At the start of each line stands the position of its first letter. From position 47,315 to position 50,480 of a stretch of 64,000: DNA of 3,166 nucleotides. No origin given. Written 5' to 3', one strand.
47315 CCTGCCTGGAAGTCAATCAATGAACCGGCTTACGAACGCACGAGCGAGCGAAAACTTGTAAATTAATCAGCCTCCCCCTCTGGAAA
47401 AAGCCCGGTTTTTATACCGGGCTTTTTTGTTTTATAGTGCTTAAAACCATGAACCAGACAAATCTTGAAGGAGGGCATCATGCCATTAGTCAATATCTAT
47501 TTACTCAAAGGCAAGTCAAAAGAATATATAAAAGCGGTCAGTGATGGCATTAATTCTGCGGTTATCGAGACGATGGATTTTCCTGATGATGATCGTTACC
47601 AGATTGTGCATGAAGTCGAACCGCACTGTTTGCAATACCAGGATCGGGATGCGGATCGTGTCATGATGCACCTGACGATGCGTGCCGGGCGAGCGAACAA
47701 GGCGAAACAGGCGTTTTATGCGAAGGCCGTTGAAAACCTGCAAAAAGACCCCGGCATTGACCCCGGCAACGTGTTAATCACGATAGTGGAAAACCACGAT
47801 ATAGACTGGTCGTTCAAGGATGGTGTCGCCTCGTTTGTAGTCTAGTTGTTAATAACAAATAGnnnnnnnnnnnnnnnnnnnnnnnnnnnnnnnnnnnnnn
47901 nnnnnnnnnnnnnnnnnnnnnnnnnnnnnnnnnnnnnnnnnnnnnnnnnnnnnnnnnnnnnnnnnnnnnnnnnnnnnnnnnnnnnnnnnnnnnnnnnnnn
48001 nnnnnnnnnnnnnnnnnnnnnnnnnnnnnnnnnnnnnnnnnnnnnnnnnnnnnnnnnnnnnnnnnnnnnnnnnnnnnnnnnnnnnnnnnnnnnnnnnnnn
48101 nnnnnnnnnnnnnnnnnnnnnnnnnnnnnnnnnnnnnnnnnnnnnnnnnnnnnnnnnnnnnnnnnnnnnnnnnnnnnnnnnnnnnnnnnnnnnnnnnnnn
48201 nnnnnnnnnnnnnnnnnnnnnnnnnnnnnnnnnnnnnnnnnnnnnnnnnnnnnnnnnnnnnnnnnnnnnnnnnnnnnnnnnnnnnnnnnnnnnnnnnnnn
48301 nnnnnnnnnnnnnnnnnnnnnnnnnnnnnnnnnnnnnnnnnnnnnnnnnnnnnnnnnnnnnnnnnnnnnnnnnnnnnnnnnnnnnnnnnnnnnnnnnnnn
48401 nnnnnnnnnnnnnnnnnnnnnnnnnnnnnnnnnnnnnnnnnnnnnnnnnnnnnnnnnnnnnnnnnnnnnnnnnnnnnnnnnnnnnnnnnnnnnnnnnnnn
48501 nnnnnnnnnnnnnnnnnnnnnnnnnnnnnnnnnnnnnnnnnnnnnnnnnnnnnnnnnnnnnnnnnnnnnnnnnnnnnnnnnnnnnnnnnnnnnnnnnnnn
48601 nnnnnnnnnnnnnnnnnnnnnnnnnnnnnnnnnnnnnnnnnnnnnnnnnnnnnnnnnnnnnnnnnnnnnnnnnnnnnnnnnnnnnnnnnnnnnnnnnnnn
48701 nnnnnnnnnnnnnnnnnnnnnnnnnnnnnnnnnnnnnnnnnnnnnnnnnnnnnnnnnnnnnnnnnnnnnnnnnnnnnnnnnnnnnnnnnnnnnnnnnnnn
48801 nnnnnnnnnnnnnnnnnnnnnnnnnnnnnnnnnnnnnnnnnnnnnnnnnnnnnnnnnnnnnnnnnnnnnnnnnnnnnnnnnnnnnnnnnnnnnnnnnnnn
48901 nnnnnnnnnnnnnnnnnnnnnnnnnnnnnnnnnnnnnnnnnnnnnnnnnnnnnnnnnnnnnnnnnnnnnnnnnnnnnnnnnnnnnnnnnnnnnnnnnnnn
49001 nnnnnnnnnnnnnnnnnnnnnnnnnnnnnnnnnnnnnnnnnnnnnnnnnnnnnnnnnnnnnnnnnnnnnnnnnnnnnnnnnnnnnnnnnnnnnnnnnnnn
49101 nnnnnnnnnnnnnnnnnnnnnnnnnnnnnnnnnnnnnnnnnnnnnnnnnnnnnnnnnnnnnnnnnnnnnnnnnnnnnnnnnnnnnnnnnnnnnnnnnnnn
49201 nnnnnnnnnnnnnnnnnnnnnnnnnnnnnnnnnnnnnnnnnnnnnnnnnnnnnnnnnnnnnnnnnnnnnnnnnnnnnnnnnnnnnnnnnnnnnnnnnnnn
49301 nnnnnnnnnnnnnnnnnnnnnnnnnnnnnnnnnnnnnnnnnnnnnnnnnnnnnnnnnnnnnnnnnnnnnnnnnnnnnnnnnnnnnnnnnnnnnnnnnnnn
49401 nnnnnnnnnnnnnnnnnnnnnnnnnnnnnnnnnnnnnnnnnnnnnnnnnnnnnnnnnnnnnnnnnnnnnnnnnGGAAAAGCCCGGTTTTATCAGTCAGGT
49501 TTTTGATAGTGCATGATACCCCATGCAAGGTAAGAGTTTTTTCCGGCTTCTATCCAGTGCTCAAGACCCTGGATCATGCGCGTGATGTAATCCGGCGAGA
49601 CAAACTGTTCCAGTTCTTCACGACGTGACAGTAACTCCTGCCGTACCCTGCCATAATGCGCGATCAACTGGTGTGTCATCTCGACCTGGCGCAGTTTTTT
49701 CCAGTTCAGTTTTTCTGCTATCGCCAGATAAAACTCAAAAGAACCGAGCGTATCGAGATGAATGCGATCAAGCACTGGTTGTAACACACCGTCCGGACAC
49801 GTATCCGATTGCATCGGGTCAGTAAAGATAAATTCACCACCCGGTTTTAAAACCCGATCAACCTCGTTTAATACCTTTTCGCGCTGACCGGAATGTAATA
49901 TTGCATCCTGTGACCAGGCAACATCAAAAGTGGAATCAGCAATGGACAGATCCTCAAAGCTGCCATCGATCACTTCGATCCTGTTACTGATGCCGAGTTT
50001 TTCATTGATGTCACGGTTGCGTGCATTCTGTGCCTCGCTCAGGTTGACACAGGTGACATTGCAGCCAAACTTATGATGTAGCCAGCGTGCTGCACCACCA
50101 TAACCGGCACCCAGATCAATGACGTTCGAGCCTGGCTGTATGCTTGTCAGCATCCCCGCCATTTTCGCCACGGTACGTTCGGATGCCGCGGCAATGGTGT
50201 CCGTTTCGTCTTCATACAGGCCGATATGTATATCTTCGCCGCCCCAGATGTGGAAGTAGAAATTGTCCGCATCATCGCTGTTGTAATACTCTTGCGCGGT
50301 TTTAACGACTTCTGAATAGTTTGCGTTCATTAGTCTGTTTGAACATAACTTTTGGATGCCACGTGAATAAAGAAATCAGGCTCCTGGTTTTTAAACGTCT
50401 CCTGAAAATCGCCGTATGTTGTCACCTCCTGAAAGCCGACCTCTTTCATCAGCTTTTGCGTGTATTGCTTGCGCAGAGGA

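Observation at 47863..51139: De novo glycine-betaine synthesis by threefold glycine methylation (GSMT + SDMT) in an operon with a BCCT transporter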

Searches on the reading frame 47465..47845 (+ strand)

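Call 3: search_protein_families(library=pfam, proteins=[window:47465-47845:+])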
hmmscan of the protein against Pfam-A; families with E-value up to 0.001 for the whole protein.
window:47465-47845:+ (126 aa): 2 families
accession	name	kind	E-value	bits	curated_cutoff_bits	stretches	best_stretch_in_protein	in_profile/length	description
PF14552.11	Tautomerase_2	-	4.6e-23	81.6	28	1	43-117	1-81/82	Tautomerase enzyme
PF01361.26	Tautomerase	-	3.1e-10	40.2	22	1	7-54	1-48/60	Tautomerase enzyme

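Call 4: search_protein_families(library=ncbifam, proteins=[window:47465-47845:+])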
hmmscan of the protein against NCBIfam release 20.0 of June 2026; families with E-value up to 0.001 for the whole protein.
window:47465-47845:+ (126 aa): 3 families
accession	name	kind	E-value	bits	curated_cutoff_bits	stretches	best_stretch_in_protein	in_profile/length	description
NF002571.1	PRK02220.1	equivalog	5e-08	32.8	55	1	6-54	1-49/61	2-hydroxymuconate tautomerase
NF002524.0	PRK01964.1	equivalog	9.1e-06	25.6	86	1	6-51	1-46/64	4-oxalocrotonate tautomerase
TIGR00013.1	taut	subfamily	0.00021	21.3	56.9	0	6-52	1-48/64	2-hydroxymuconate tautomerase family protein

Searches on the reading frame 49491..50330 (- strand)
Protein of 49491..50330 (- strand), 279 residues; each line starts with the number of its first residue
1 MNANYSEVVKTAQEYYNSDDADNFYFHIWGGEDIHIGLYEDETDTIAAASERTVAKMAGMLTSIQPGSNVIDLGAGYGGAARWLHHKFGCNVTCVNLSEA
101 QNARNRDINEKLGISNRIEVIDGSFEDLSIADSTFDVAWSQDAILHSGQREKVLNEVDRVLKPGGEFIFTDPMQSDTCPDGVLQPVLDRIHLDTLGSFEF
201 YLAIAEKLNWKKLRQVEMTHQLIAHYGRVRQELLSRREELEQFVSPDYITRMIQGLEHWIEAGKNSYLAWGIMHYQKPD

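Call 3: search_protein_families(library=pfam, proteins=[window:49491-50330:-])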
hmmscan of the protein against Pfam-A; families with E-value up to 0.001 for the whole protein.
window:49491-50330:- (279 aa): 10 families
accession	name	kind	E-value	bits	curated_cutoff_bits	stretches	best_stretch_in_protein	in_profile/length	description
PF08241.18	Methyltransf_11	-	6e-20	72.1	21.2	1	72-169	2-95/95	Methyltransferase domain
PF13649.12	Methyltransf_25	-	1.2e-17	64.8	27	1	70-165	1-97/97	Methyltransferase domain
PF13847.12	Methyltransf_31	-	5e-15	55.9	27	1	65-175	2-115/145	Methyltransferase domain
PF02353.26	CMAS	-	3.9e-13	49.8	27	1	20-169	15-164/273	Mycolic acid cyclopropane synthetase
PF08242.18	Methyltransf_12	-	7.4e-10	39.9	30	1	71-166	1-97/98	Methyltransferase domain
PF13489.12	Methyltransf_23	-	1.5e-08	35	27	1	60-191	16-124/164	Methyltransferase domain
PF01209.24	Ubie_methyltran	-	1.4e-07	31.6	20.1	1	61-168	42-150/233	ubiE/COQ5 methyltransferase family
PF13679.12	Methyltransf_32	-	9.1e-05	22.9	27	1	55-128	14-92/143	Methyltransferase domain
PF07021.18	MetW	-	0.00013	22.1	21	1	60-161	7-102/193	Methionine biosynthesis protein MetW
PF20922.3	Anamorsin_N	-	0.00028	21.1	27.1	1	125-176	42-94/163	Anamorsin, N-terminal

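Call 4: search_protein_families(library=ncbifam, proteins=[window:49491-50330:-])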
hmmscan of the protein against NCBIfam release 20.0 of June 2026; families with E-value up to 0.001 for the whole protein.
window:49491-50330:- (279 aa): 33 families (the best 25 are shown)
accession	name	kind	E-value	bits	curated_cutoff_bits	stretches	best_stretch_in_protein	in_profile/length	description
NF041675.1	sarc_dimgly_tmase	equivalog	7.2e-115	383.7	550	1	6-277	6-277/278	sarcosine/dimethylglycine N-methyltransferase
NF008823.0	PRK11873.1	subfamily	3.4e-15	56.2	263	1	61-183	72-195/272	arsenite methyltransferase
NF045667.1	MTase_DVU1556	equivalog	1.8e-14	53.7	155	1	61-174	17-124/213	DVU_1556 family methyltransferase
NF041537.1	ArsM_AhpD_UU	exception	1.7e-12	46.8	510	1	61-175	71-186/345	arsenite methyltransferase/AhpD domain selenoprotein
NF040703.1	cyclopro_CfaB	exception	1.1e-11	44.2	650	1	16-151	109-243/393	C17 cyclopropane fatty acid synthase CfaB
NF040539.1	AST_met_ArsM_2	exception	1.4e-11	44.8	240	1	39-244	32-239/262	putative arsinothricin biosynthesis methyltransferase ArsM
NF007610.0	PRK10258.1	equivalog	1.6e-11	44.1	342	1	60-175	36-144/251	malonyl-ACP O-methyltransferase BioC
NF008686.0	PRK11705.1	equivalog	5.2e-11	42.2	400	1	23-169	125-265/383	cyclopropane fatty acyl phospholipid synthase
NF041943.1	GPPMT_Stmyces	equivalog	5.5e-11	42.8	400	1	20-169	23-179/272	geranyl diphosphate 2-C-methyltransferase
NF052510.1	methyltran_MpqE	exception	8.2e-11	41.7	335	1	57-169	37-151/234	methyl-plastoquinone biosynthesis methyltransferase MpqE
TIGR01934.1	MenG_MenH_UbiE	subfamily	3.1e-10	39.7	158.35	1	60-176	33-148/223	ubiquinone/menaquinone biosynthesis methyltransferase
NF045825.1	FAmtase_mtf2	equivalog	4.5e-10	39.2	400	1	66-177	58-166/248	fatty-acid O-methyltransferase Mtf2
NF047649.1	MTase_UXPK_star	exception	6e-10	38.6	460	1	61-173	72-185/283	methyltransferase/UXPK-star double selenoprotein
TIGR02072.1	BioC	equivalog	7.6e-10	39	184.95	1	57-174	23-137/244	malonyl-ACP O-methyltransferase BioC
NF045823.1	PthPhpthDimycoMt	equivalog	2e-09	37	300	1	66-179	66-176/256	phthiotriol/phenolphthiotriol dimycocerosates methyltransferase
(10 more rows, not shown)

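Call 8: search_solved_structures(query=window:49491-50330:-, show_alignments=2)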
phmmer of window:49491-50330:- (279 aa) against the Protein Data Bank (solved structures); distinct sequences matched with E-value up to 0.001: 50.
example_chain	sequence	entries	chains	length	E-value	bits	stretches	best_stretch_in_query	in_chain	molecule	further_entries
2o57_A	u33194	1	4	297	8.9e-74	251.6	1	7-279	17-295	putative sarcosine dimethylglycine methyltransferase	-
8zc8_A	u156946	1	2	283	2.1e-17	66.7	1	31-182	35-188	MitM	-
21zq_A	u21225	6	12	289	2.2e-17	66.6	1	31-182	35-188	MitM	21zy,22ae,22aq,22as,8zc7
3bus_A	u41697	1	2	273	3.7e-17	65.9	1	19-266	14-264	Methyltransferase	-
5wp5_A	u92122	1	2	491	2.3e-16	63.3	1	63-272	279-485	Phosphomethylethanolamine N-methyltransferase 2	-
5wp4_A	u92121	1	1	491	2.9e-14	56.4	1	63-223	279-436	Phosphoethanolamine N-methyltransferase 1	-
6uv6_A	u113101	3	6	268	8.8e-13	51.5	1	29-174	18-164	D-glucose O-methyltransferase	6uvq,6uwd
4pne_A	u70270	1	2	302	3.7e-11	46.2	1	33-174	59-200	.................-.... protein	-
5gm1_A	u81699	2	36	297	4.9e-11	45.8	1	16-192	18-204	O-methylransferase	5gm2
3t7r_A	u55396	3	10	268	1.2e-09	41.3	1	50-171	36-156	Putative methyltransferase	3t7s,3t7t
3e7p_A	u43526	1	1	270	1.3e-09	41.2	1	51-171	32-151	Putative methyltransferase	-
4ine_A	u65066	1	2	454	1.3e-09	41.1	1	62-170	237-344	Protein PMT-2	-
4iv8_A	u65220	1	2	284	1.6e-09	40.9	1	63-174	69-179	Phosphoethanolamine N-methyltransferase,putative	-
3uj6_A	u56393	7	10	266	1.8e-09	40.7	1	63-272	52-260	Phosphoethanolamine N-methyltransferase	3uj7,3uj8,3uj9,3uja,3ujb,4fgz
3ujd_A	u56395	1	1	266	1.8e-09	40.7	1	63-272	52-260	Phosphoethanolamine N-methyltransferase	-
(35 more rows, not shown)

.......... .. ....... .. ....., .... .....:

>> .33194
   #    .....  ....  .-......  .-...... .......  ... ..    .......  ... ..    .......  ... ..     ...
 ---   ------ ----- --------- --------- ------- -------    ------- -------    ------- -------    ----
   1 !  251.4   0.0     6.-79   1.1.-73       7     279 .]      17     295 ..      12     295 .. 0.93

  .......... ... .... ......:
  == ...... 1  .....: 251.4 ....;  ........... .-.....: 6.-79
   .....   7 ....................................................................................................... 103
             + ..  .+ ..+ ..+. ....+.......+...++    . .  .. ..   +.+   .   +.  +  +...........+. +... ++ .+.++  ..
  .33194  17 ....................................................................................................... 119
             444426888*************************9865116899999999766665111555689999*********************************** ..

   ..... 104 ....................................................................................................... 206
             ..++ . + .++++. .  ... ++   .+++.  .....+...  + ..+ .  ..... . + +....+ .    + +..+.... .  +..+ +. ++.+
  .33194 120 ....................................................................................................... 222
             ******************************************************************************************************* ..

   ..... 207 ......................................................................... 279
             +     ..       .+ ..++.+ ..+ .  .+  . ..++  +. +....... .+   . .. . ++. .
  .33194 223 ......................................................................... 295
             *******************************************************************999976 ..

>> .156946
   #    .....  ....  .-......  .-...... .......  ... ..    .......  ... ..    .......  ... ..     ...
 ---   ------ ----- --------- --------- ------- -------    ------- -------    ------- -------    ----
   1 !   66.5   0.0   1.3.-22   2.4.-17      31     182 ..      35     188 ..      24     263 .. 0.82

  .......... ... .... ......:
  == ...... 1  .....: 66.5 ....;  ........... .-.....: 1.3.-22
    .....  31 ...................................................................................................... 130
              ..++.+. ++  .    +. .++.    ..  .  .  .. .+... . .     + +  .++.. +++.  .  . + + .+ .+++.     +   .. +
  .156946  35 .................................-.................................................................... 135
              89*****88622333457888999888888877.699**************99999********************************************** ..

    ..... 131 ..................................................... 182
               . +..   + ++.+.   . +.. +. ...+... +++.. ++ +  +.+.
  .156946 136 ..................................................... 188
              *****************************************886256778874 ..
